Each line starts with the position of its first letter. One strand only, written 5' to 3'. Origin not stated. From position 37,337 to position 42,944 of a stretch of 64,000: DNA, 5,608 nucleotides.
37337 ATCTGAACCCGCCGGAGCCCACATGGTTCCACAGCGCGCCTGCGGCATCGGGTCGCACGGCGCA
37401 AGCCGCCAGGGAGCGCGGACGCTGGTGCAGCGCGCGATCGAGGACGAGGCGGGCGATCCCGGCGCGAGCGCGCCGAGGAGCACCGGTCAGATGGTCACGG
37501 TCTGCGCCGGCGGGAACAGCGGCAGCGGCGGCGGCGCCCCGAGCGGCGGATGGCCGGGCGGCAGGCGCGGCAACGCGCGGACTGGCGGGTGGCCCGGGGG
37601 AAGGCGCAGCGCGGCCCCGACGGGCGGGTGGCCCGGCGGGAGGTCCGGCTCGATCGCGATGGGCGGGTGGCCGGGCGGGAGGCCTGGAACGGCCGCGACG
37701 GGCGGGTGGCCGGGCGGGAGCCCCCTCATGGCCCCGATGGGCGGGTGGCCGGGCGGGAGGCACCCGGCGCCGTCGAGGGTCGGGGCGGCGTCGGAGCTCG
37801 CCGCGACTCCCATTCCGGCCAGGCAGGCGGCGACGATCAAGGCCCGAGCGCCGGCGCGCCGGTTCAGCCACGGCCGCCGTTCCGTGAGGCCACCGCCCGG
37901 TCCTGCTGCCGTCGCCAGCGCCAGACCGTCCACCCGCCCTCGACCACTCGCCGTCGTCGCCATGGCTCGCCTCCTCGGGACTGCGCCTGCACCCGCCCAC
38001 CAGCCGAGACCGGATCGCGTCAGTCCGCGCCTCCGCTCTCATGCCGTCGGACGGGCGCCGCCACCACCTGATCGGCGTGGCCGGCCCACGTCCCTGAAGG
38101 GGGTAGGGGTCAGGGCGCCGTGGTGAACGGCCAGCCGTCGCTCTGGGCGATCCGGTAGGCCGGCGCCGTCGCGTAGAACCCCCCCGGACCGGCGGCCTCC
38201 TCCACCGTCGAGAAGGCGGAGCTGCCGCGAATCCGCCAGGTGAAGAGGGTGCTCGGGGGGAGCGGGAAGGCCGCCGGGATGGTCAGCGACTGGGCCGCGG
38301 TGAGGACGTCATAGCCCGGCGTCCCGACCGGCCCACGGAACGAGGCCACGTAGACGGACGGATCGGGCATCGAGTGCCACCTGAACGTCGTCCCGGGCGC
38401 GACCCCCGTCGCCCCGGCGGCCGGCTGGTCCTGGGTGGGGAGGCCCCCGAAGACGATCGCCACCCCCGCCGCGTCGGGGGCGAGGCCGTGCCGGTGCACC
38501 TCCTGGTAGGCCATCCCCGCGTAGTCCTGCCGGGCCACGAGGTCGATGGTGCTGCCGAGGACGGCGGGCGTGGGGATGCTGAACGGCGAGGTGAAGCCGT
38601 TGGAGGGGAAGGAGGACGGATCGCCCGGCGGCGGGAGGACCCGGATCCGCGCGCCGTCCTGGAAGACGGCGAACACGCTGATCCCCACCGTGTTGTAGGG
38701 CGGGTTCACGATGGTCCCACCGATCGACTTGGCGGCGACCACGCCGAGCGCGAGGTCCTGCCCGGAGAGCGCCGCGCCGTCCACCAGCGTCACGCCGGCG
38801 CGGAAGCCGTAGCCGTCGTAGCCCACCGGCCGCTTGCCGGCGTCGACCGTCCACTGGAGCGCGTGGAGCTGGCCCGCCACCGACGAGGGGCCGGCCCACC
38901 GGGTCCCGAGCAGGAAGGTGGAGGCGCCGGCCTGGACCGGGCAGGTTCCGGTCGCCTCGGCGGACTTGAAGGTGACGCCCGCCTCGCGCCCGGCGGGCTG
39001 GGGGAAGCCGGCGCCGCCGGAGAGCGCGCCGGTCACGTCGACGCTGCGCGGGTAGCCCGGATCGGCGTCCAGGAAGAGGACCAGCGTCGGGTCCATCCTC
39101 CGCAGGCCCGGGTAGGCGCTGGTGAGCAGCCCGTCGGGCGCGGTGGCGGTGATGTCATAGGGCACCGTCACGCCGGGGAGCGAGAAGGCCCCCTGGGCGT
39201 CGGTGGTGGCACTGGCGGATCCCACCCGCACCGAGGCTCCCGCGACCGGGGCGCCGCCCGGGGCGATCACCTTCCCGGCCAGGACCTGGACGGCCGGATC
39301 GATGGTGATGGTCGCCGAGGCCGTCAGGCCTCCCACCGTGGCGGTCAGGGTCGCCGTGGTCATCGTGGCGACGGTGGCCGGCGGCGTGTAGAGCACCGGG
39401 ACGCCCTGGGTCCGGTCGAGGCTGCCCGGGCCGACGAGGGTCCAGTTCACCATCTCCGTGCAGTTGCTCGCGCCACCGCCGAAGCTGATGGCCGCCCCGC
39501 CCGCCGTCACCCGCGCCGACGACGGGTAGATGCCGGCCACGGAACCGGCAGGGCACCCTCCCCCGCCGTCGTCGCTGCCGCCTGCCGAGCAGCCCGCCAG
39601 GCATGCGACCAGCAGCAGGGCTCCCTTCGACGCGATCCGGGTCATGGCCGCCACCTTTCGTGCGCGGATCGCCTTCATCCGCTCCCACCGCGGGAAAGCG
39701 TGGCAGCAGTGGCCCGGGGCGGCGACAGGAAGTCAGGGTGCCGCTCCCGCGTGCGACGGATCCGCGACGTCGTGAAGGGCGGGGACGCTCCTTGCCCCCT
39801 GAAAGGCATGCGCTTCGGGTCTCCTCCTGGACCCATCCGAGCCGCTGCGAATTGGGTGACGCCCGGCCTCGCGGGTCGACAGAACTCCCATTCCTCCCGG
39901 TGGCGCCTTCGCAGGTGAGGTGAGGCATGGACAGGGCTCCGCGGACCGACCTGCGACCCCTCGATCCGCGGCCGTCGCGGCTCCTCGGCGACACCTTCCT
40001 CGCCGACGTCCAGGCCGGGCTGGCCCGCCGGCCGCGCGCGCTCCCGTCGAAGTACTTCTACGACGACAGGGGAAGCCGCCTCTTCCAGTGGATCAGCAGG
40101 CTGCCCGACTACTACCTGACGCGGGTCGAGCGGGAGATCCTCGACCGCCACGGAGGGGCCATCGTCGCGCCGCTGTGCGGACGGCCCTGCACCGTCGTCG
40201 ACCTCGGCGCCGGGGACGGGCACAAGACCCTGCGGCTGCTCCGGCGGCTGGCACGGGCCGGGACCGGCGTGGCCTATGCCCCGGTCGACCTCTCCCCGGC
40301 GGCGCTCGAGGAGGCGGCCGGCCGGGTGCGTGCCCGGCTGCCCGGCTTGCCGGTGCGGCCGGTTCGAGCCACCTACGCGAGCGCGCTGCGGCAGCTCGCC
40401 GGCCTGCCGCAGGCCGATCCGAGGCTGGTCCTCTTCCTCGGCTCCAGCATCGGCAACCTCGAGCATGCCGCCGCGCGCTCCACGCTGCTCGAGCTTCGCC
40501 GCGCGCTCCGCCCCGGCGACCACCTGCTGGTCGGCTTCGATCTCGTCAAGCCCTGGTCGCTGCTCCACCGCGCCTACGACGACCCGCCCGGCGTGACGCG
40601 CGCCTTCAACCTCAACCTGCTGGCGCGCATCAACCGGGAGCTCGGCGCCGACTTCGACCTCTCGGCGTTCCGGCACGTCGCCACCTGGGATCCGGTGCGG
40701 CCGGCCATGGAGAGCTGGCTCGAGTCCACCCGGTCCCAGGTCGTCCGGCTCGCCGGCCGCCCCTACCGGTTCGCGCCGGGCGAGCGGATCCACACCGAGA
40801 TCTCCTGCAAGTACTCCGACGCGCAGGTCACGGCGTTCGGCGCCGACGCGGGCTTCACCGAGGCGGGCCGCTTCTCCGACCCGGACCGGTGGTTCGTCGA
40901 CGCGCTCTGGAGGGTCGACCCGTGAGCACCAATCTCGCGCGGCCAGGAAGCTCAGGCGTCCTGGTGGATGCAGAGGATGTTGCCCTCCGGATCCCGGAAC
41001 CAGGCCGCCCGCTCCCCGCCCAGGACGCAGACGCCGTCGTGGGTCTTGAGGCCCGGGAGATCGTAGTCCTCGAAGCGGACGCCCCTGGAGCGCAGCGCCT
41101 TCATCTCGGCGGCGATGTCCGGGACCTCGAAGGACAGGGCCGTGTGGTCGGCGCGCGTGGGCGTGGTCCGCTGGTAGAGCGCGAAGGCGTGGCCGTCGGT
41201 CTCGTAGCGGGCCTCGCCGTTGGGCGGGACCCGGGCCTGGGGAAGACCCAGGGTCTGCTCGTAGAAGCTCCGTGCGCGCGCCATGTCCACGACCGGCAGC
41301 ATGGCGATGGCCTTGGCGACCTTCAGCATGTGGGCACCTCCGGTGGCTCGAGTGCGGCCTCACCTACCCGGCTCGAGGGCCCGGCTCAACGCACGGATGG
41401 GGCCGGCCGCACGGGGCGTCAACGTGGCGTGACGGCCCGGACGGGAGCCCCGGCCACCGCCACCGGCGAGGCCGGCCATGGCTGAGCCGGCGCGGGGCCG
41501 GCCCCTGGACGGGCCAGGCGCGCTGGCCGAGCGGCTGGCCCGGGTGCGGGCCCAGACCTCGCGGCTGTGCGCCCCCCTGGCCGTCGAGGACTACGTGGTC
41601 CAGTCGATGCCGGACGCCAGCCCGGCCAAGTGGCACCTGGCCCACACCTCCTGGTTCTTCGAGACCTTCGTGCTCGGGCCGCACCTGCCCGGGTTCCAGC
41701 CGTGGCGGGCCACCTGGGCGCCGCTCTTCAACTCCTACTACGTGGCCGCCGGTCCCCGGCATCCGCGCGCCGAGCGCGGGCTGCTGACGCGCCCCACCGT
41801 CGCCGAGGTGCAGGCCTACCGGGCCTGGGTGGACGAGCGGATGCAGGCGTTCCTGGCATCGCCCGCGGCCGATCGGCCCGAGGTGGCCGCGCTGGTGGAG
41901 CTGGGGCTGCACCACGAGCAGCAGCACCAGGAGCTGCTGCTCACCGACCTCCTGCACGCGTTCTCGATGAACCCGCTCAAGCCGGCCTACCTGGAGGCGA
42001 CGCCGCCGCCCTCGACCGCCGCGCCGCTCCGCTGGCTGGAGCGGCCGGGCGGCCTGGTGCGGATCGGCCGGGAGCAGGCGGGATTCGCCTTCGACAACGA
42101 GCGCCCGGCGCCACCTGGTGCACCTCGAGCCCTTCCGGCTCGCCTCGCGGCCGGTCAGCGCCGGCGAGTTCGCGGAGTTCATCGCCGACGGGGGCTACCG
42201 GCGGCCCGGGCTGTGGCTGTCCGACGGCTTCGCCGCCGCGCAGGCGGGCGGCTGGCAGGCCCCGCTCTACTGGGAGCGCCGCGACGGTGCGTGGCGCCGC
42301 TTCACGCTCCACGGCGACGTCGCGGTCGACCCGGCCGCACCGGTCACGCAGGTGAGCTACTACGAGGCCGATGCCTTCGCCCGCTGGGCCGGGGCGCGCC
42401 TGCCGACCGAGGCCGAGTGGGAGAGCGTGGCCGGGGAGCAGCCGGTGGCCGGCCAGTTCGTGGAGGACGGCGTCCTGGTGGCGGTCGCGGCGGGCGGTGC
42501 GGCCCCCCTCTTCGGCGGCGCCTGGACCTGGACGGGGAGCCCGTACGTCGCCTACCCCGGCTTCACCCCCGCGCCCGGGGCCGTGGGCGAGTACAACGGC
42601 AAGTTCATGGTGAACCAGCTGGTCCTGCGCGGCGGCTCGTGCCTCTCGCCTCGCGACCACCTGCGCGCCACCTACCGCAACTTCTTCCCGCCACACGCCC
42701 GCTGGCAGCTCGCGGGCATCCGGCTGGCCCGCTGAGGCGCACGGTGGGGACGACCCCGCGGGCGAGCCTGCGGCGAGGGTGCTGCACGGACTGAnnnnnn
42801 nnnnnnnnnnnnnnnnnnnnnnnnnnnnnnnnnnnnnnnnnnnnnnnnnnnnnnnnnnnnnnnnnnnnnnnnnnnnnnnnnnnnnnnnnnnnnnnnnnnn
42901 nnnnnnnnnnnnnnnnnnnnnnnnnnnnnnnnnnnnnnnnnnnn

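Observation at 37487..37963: Small exported protein with six exact LPPGHPP heptads at a rigid 13-residue period, under codon-level purifying selection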

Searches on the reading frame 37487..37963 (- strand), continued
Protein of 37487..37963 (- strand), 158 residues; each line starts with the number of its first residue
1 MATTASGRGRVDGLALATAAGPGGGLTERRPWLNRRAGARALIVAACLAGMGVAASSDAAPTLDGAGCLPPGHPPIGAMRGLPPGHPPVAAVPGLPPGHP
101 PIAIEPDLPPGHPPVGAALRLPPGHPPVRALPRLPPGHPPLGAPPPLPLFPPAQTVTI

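Call 91: predict_structure(alignment_id=A5)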
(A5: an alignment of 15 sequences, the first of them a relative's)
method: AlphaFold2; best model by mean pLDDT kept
length: 402 residues; sequences in the alignment: 15
mean_pLDDT: 74.9   pTM: 0.60
mean pLDDT of the five models: 74.9, 74.9, 73.7, 73.3, 72.8
residues with pLDDT >= 90: 194; 70-90: 53; 50-70: 60; < 50: 95
segments of 3 or more residues with pLDDT < 50: 1-3, 18-51, 53-57, 66-69, 101-108, 111-122, 393-402
pLDDT, mean of each block of 10 residues (from residue 1): 59 53 38 36 37 47 48 53 52 49 47 40 50 85 96 97 92 97 94 96 92 96 95 94 92 92 94 83 75 59 92 89 93 96 93 93 87 95 87 45 34
secondary structure, 60 per line:
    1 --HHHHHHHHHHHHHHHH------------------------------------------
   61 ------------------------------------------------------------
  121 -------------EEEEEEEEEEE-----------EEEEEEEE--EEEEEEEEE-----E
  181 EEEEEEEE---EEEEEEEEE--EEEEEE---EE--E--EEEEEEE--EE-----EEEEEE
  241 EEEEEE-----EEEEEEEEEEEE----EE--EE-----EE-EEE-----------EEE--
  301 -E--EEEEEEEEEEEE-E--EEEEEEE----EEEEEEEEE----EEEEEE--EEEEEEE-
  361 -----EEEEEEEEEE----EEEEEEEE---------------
elements in order: H3-18 E134-144 E156-163 E166-174 E180-188 E192-200 E203-208 E219-225 E235-246 E252-263 E282-284 E296-298 E305-316 E321-327 E332-340 E345-350 E353-359 E366-375 E380-387

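Call 93: fold_search(model_id=the predicted structure, library=pdb)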
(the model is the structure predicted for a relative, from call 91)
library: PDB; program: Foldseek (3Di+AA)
matches with E <= 10: 1634; with E <= 0.001: 83
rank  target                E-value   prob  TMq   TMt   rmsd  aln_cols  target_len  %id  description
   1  6s7t_E                9.3e-06  1.00  0.27  0.26  20.8       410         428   10  Cryo-EM structure of human oligosaccharyltransferase complex OST-B (released 2019-12-18)
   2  5ab2_B                3.0e-05  1.00  0.23  0.12  10.8       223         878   12  Crystal structure of aminopeptidase ERAP2 with ligand (released 2015-09-30)
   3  7pfs_A                3.5e-05  1.00  0.25  0.12  11.4       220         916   10  Crystal structure of ERAP2 aminopeptidase in complex with phosphinic pseudotripeptide ((1R)-1-Amino-3-phenylpropyl){2- (released 2022-01-26)
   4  7nup_D                4.1e-05  1.00  0.24  0.12  11.3       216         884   11  Endoplasmic reticulum aminopeptidase 2 complexed with a mixed hydroxamic and sulfonyl ligand (released 2022-06-22)
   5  6ydx_B                4.3e-05  1.00  0.25  0.13  12.9       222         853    9  Insulin-regulated aminopeptidase complexed with a macrocyclic peptidic inhibitor (released 2020-07-22)
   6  5k1v_B                4.3e-05  1.00  0.21  0.11  12.9       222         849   12  Crystal structure of Endoplasmic Reticulum aminopeptidase 2 (ERAP2) in complex with a diaminobenzoic acid derivative l (released 2017-03-29)
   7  7pfs_B                5.3e-05  1.00  0.25  0.13  10.1       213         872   12  Crystal structure of ERAP2 aminopeptidase in complex with phosphinic pseudotripeptide ((1R)-1-Amino-3-phenylpropyl){2- (released 2022-01-26)
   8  5ab0_C                6.6e-05  1.00  0.24  0.12  10.2       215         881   11  Crystal structure of aminopeptidase ERAP2 with ligand (released 2015-09-30)
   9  4p8q_A                6.6e-05  1.00  0.25  0.13  12.2       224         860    8  Crystal Structure of Human Insulin Regulated Aminopeptidase with Alanine in Active Site (released 2014-12-03)
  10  3se6_A                7.7e-05  1.00  0.24  0.12   9.1       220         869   10  Crystal structure of the human Endoplasmic Reticulum Aminopeptidase 2 (released 2011-12-21)
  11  5ab0_A                7.7e-05  1.00  0.24  0.11  11.1       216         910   11  Crystal structure of aminopeptidase ERAP2 with ligand (released 2015-09-30)
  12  6ezn_A                7.7e-05  1.00  0.24  0.23  20.8       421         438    8  Cryo-EM structure of the yeast oligosaccharyltransferase (OST) complex (released 2018-01-17)
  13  7nup_B                8.2e-05  1.00  0.23  0.11  11.8       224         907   10  Endoplasmic reticulum aminopeptidase 2 complexed with a mixed hydroxamic and sulfonyl ligand (released 2022-06-22)
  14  5j6s_A                9.1e-05  1.00  0.24  0.12  11.9       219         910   11  Crystal structure of Endoplasmic Reticulum Aminopeptidase 2 (ERAP2) in complex with a hydroxamic derivative ligand (released 2017-03-15)
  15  4hss_A                9.1e-05  0.97  0.16  0.15  16.5       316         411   11  Structure of the Full-Length Major Pilin SpaD from Corynebacterium diphtheriae (released 2013-11-13)
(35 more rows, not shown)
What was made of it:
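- Tried and rejected: This was uninformative (calls 91, 93).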

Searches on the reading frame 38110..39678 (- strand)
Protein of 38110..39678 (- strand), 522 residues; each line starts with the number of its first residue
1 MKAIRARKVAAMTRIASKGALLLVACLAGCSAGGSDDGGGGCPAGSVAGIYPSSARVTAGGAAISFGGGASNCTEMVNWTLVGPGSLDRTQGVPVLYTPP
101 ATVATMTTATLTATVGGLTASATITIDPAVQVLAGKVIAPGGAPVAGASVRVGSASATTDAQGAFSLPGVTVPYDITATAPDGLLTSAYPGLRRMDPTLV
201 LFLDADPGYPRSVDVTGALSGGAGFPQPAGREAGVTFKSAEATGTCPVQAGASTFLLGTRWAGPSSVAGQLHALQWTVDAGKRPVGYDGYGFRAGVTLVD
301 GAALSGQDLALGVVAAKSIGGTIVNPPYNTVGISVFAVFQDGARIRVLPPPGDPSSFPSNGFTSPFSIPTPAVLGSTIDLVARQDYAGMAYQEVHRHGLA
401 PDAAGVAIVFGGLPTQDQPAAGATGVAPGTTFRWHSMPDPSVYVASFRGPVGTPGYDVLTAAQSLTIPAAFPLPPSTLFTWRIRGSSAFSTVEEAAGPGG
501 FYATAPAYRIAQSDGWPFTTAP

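Call 4: search_protein_families(library=pfam, proteins=[window:38110-39678:-], max_evalue=0.01)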
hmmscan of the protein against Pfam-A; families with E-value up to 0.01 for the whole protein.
window:38110-39678:- (522 aa): 1 family
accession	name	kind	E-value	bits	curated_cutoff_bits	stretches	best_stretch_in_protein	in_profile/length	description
PF13620.12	CarboxypepD_reg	-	4.2e-08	33.9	32.3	1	133-181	2-57/82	Carboxypeptidase regulatory-like domain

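Call 5: search_protein_families(library=ncbifam, proteins=[window:38110-39678:-], max_evalue=0.01)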
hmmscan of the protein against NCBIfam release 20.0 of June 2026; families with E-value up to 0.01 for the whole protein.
window:38110-39678:- (522 aa): 1 family
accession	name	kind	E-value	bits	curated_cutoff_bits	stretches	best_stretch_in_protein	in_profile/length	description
NF040788.1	S-lay_SlaB_Mtsph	equivalog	0.00017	20.6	700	1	103-176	90-166/416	S-layer protein SlaB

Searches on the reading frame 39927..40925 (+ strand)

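Call 4: search_protein_families(library=pfam, proteins=[window:39927-40925:+], max_evalue=0.01)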
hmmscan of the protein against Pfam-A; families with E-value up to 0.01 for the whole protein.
window:39927-40925:+ (332 aa): 4 families
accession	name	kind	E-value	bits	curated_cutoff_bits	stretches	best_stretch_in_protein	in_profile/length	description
PF10017.15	Methyltransf_33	-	2.4e-98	329.4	23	1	26-329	3-303/304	Histidine-specific methyltransferase, SAM-dependent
PF13649.12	Methyltransf_25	-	2.9e-06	28.3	27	1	90-197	1-96/97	Methyltransferase domain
PF08242.18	Methyltransf_12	-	4.1e-05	24.7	30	1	91-197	1-95/98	Methyltransferase domain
PF13847.12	Methyltransf_31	-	0.00099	19.3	27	1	88-134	5-48/145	Methyltransferase domain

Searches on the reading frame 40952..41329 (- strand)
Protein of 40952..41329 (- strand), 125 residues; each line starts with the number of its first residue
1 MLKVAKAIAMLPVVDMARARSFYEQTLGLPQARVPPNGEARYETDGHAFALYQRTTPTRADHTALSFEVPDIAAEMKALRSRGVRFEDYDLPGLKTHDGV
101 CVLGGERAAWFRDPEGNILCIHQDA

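Call 4: search_protein_families(library=pfam, proteins=[window:40952-41329:-], max_evalue=0.01)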
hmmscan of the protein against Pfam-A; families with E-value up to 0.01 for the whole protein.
window:40952-41329:- (125 aa): 3 families
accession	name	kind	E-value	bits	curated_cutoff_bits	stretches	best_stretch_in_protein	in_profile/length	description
PF00903.31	Glyoxalase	-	6.2e-09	36.7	20.6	1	10-120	6-120/121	Glyoxalase/Bleomycin resistance protein/Dioxygenase superfamily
PF18029.7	Glyoxalase_6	-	0.0001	23.3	23.6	1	13-121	6-105/106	Glyoxalase-like domain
PF22677.2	Ble-like_N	-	0.0066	16.6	24.5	0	11-32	7-28/41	Bleomycin resistance protein-like N-terminal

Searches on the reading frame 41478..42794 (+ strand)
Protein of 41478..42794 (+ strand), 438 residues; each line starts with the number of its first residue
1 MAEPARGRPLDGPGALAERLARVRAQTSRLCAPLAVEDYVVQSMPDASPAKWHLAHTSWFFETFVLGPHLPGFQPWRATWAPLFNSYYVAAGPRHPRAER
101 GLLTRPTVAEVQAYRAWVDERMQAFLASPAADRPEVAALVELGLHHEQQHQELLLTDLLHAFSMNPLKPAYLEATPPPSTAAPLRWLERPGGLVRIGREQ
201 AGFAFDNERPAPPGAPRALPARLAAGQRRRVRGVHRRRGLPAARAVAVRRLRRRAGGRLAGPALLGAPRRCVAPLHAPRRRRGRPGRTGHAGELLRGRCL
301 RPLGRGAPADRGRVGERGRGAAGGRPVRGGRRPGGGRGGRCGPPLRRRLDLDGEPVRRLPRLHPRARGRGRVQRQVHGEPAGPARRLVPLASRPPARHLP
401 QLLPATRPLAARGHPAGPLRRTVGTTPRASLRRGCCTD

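Call 4: search_protein_families(library=pfam, proteins=[window:41478-42794:+], max_evalue=0.01)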
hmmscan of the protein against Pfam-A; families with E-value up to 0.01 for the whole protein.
window:41478-42794:+ (438 aa): 1 family
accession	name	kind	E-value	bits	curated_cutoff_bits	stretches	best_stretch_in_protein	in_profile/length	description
PF12867.12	DinB_2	-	1.4e-10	42.1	24.8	1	20-153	2-127/128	DinB superfamily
